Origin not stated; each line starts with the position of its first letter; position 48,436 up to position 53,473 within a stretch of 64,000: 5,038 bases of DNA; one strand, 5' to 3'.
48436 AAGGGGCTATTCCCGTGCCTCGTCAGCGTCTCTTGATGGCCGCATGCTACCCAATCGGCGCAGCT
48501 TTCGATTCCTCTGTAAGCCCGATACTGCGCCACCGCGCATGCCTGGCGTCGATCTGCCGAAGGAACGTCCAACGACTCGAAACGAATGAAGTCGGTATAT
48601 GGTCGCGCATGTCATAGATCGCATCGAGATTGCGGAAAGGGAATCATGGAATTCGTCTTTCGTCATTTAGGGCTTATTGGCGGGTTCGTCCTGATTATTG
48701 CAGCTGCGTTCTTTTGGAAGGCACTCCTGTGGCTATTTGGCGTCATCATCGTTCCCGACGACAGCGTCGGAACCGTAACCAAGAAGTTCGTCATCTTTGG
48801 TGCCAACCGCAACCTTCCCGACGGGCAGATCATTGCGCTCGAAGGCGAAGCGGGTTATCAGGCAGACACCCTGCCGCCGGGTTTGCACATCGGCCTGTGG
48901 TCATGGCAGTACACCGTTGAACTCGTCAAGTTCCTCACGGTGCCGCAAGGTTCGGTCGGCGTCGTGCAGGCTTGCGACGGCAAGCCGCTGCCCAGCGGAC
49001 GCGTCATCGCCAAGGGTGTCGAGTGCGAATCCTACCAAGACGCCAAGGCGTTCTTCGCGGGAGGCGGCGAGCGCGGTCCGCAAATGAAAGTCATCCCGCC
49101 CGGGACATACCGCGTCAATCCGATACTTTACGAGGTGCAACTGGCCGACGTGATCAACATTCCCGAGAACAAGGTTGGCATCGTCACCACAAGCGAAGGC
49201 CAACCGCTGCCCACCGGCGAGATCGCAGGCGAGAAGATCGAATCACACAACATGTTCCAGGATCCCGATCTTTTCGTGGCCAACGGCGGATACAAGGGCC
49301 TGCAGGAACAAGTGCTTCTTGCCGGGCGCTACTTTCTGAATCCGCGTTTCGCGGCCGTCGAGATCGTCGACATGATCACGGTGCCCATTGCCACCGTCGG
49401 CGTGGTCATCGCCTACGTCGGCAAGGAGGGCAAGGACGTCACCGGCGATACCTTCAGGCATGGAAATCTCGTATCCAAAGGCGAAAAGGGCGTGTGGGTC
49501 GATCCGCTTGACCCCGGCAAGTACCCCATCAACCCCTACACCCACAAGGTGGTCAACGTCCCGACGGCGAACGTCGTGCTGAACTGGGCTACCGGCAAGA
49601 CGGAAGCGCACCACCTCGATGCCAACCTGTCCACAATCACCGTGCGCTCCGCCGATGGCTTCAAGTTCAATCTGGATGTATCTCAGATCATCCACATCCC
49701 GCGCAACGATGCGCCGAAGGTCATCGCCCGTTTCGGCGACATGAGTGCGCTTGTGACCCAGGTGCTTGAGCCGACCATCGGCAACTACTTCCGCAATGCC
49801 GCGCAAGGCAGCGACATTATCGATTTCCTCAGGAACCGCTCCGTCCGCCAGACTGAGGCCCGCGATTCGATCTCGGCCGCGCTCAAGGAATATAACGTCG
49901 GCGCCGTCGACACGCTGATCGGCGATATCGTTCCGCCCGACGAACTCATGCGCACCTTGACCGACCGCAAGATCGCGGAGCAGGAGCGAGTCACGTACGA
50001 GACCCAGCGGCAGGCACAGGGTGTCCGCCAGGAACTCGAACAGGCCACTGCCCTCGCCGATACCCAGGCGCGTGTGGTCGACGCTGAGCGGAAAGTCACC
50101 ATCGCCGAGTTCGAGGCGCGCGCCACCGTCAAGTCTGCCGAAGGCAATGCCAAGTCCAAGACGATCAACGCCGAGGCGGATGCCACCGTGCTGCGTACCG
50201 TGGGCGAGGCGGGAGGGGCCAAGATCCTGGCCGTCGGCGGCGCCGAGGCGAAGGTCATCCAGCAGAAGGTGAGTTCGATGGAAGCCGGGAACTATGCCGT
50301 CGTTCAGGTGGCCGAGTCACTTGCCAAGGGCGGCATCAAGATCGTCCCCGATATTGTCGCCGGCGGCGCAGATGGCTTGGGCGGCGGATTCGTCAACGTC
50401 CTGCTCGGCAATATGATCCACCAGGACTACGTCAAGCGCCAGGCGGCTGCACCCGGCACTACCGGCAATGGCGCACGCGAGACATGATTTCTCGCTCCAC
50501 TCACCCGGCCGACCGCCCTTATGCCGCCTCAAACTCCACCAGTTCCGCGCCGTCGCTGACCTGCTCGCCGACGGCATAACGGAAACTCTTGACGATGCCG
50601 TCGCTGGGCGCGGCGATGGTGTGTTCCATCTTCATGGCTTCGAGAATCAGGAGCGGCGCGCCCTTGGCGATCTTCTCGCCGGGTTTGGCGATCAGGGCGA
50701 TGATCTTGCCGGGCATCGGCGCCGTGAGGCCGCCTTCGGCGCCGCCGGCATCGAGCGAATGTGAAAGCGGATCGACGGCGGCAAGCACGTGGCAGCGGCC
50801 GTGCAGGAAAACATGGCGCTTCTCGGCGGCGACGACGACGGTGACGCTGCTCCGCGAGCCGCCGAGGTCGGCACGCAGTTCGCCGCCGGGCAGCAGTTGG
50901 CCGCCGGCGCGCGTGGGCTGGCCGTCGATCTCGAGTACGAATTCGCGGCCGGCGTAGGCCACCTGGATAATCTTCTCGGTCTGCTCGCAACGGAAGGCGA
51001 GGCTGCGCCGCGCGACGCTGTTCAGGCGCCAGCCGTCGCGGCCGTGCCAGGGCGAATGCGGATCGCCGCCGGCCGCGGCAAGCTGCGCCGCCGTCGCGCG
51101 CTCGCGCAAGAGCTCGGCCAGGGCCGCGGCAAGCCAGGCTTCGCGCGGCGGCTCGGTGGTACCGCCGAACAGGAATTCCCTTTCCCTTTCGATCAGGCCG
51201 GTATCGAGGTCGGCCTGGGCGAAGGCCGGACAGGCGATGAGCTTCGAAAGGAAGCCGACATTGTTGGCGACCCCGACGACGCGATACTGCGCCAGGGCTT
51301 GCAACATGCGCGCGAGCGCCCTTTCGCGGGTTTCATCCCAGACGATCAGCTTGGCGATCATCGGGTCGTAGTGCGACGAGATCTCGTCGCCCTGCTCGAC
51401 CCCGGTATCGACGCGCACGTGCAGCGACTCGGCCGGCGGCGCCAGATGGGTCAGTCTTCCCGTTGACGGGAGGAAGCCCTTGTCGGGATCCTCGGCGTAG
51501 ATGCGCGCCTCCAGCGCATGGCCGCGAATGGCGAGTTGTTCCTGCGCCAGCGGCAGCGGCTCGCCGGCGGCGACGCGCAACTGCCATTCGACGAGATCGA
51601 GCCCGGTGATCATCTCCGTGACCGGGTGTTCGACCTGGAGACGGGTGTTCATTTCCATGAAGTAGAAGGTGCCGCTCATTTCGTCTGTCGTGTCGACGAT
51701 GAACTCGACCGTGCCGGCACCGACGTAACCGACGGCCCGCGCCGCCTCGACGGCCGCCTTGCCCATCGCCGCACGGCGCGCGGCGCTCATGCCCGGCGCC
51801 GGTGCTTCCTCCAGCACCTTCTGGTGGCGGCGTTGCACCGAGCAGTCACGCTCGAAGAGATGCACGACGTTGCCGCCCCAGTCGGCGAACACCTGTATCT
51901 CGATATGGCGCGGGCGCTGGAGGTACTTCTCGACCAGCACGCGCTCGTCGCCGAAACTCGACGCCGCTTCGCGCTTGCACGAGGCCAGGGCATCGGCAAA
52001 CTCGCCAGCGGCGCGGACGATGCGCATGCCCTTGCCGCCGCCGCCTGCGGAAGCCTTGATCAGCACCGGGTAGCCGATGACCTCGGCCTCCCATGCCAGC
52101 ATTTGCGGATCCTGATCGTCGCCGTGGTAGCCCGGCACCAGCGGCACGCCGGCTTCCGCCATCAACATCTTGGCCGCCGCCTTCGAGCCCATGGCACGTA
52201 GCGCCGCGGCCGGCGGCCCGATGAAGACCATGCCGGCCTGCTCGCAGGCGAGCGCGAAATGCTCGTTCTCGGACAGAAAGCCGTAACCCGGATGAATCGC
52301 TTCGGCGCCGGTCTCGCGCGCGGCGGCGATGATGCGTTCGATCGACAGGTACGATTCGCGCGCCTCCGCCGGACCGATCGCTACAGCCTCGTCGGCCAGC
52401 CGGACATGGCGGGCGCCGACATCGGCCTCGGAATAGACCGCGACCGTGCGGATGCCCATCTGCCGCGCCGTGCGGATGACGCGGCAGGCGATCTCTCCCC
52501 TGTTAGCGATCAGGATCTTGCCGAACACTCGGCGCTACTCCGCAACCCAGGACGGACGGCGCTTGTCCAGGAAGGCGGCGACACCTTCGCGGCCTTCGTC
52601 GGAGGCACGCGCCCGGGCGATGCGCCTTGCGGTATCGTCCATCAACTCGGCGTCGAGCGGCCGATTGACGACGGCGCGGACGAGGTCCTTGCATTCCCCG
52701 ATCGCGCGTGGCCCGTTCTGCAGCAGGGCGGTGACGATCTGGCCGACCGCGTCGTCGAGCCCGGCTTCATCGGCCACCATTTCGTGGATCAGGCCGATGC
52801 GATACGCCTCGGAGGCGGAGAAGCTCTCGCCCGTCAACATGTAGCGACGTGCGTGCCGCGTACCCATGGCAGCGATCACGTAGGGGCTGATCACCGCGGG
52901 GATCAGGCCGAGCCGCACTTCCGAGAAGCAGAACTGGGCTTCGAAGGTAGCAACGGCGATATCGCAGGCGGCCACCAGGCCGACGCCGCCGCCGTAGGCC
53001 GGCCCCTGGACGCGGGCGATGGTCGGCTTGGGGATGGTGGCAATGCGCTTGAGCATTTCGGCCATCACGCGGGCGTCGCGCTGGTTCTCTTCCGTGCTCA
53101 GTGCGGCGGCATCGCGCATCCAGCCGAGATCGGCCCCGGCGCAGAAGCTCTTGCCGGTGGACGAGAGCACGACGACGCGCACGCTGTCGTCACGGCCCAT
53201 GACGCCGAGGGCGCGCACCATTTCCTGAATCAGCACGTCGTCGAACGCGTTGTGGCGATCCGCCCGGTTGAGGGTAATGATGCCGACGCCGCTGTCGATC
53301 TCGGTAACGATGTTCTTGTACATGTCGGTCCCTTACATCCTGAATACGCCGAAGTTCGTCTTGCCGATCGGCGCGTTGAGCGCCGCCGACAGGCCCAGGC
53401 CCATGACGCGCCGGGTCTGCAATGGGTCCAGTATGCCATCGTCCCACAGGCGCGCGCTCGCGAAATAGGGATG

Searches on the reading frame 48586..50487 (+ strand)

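Call 52: search_protein_families(library=pfam, proteins=[window:48586-50487:+])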
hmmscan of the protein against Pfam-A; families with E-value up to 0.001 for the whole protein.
window:48586-50487:+ (633 aa): 1 family
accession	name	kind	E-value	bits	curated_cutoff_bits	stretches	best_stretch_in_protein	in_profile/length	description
PF01145.31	Band_7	-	1.2e-28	100.8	23.6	1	297-478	19-175/176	SPFH domain / Band 7 family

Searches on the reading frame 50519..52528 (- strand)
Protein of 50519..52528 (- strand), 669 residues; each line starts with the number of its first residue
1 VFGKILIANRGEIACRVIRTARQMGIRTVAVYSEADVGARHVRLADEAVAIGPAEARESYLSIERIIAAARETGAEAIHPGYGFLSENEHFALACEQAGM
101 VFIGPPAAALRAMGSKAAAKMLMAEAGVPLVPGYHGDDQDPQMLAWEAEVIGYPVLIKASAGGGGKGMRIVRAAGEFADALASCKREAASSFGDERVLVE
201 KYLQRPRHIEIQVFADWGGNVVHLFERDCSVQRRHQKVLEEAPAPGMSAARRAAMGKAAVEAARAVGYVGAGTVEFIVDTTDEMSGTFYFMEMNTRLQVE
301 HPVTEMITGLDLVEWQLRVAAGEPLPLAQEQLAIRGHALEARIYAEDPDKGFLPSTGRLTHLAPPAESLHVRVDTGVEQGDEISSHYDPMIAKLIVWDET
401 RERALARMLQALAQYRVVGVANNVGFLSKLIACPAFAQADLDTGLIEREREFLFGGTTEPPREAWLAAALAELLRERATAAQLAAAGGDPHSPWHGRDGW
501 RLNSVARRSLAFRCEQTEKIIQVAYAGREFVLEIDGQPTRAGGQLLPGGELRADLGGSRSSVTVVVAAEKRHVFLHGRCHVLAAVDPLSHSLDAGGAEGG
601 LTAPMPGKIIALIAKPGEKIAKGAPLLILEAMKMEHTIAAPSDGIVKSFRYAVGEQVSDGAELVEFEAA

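Call 7: search_protein_families(library=ncbifam, proteins=[window:50519-52528:-])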
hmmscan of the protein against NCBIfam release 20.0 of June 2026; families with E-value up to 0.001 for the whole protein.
window:50519-52528:- (669 aa): 43 families (the best 25 are shown)
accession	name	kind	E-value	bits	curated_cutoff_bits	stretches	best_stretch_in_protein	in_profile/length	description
NF009554.0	PRK12999.1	equivalog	1.6e-184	615.7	965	2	2-473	5-478/1147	pyruvate carboxylase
NF006367.0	PRK08591.1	subfamily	5.8e-184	612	597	1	1-449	1-444/451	acetyl-CoA carboxylase biotin carboxylase subunit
TIGR00514.1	accC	equivalog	3.6e-179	596.3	626.5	1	1-450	1-445/449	acetyl-CoA carboxylase biotin carboxylase subunit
NF006406.0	PRK08654.1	equivalog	1.1e-178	594.9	739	1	1-452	1-446/499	acetyl-CoA carboxylase biotin carboxylase subunit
TIGR02712.1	urea_carbox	equivalog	1.4e-177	592.7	1303.85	2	2-447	1-440/1201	urea carboxylase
NF004085.0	PRK05586.1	equivalog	1.3e-168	561.5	723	1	1-449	1-444/448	acetyl-CoA carboxylase biotin carboxylase subunit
TIGR01235.1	pyruv_carbox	equivalog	4.3e-167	557.7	1114.45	2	4-455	1-456/1143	pyruvate carboxylase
NF009471.0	PRK12833.1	equivalog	1.7e-161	537.9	686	1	3-447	6-445/467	acetyl-CoA carboxylase biotin carboxylase subunit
NF005525.0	PRK07178.1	equivalog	4.5e-155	516.9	768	1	1-467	1-460/471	acetyl-CoA carboxylase biotin carboxylase subunit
NF006286.0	PRK08462.1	equivalog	9e-152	506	740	1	4-448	6-443/445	acetyl-CoA carboxylase biotin carboxylase subunit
NF006287.0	PRK08463.1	equivalog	3.2e-148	494.5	775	1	1-459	1-454/479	acetyl-CoA carboxylase subunit A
NF004173.0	PRK05641.1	equivalog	9.3e-18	65.2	199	1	593-666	79-152/153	putative acetyl-CoA carboxylase biotin carboxyl carrier protein subunit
NF005117.0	PRK06549.1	equivalog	8e-14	52.4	159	1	594-664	57-127/130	acetyl-CoA carboxylase biotin carboxyl carrier protein subunit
NF047903.1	MmDecMmdC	equivalog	1.2e-13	51.6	200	1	594-664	60-129/132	methylmalonyl-CoA decarboxylase subunit gamma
TIGR01108.1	oadA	equivalog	3.7e-13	48.8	756.5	1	593-660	512-579/582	sodium-extruding oxaloacetate decarboxylase subunit alpha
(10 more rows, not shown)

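Call 8: search_protein_families(library=pfam, proteins=[window:50519-52528:-])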
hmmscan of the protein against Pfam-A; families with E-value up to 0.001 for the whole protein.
window:50519-52528:- (669 aa): 8 families
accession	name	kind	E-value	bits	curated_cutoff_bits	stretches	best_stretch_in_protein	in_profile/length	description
PF02786.22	CPSase_L_D2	-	1.2e-75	254.1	19.8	1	116-326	2-209/211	Carbamoyl-phosphate synthase L chain, ATP binding domain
PF00289.28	Biotin_carb_N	-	8.8e-47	158.6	25.5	1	1-110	1-110/110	Biotin carboxylase, N-terminal domain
PF02785.25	Biotin_carb_C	-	2.5e-38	130.9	32.4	1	340-447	1-107/108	Biotin carboxylase C-terminal domain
PF00364.28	Biotin_lipoyl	-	9.4e-16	57.9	22.1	1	601-665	3-72/73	Biotin-requiring enzyme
PF21139.3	BT_MCC_alpha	-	4.3e-14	53.3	31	1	461-587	1-118/118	Methylcrotonyl-CoA carboxylase, alpha-subunit, BT domain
PF02222.28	ATP-grasp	-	4.4e-08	33.4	27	1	141-279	19-150/179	ATP-grasp domain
PF07478.18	Dala_Dala_lig_C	-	5.6e-08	33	24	1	142-295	26-174/204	D-ala D-ala ligase C-terminus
PF13437.12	HlyD_3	-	0.00021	22.4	22.2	0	637-665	1-29/106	HlyD family secretion protein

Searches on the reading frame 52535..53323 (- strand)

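Call 7: search_protein_families(library=ncbifam, proteins=[window:52535-53323:-])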
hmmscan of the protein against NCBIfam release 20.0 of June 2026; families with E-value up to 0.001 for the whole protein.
window:52535-53323:- (262 aa): 72 families (the best 25 are shown)
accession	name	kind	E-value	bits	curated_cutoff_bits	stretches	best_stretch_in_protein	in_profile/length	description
NF005675.0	PRK07468.1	equivalog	1.4e-85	287.2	350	1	4-260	5-260/262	crotonase/enoyl-CoA hydratase family protein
NF004227.0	PRK05674.1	equivalog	1.4e-82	277.4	426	1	11-260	14-262/271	gamma-carboxygeranoyl-CoA hydratase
NF005879.0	PRK07827.1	equivalog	1.2e-64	218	283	1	5-260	9-260/261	enoyl-CoA hydratase family protein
NF051848.1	EnCoAHydtEchA19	equivalog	1e-52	179.2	400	1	8-260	5-256/258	enoyl-CoA hydratase EchA19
NF006008.0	PRK08139.1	equivalog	8.5e-49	166.5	313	1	5-260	13-264/266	enoyl-CoA hydratase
NF046063.1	oxepin_alt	equivalog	7.9e-46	156.6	300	1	11-257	8-253/254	oxepin-CoA hydrolase, alternative type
NF005700.0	PRK07511.1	subfamily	1.4e-44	152.6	274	1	5-259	5-258/260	enoyl-CoA hydratase family protein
NF004475.0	PRK05809.1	subfamily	1.4e-44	152.5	394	1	2-258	3-256/260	short-chain-enoyl-CoA hydratase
NF006588.0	PRK09120.1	equivalog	1.8e-44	152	276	1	3-255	8-263/276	p-hydroxycinnamoyl CoA hydratase/lyase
NF042430.2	EnCoAhydt_DpgD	equivalog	1.9e-44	152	400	1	12-261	6-257/258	enoyl-CoA-hydratase DpgD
NF006007.0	PRK08138.1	subfamily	2.6e-44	151.6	355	1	6-259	11-258/261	enoyl-CoA hydratase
TIGR02280.1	PaaB1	equivalog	1.6e-42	145.8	345.15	1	5-259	1-253/256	2-(1,2-epoxy-1,2-dihydrophenyl)acetyl-CoA isomerase PaaG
NF006109.0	PRK08260.1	subfamily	1.2e-41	143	320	1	2-259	3-275/296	enoyl-CoA hydratase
NF004795.0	PRK06143.1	subfamily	1.2e-41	142.9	283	1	6-256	12-258/260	enoyl-CoA hydratase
NF005073.0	PRK06495.1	subfamily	2.3e-41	141.8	296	1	3-259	4-254/257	enoyl-CoA hydratase/isomerase family protein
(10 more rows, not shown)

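Call 8: search_protein_families(library=pfam, proteins=[window:52535-53323:-])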
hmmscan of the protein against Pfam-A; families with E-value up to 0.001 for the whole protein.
window:52535-53323:- (262 aa): 2 families
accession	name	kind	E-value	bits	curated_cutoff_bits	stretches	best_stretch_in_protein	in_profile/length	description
PF00378.25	ECH_1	-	7.9e-52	176.5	27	1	8-259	1-248/251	Enoyl-CoA hydratase/isomerase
PF16113.10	ECH_2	-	1.5e-32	113.8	27.2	1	13-244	1-231/335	Enoyl-CoA hydratase/isomerase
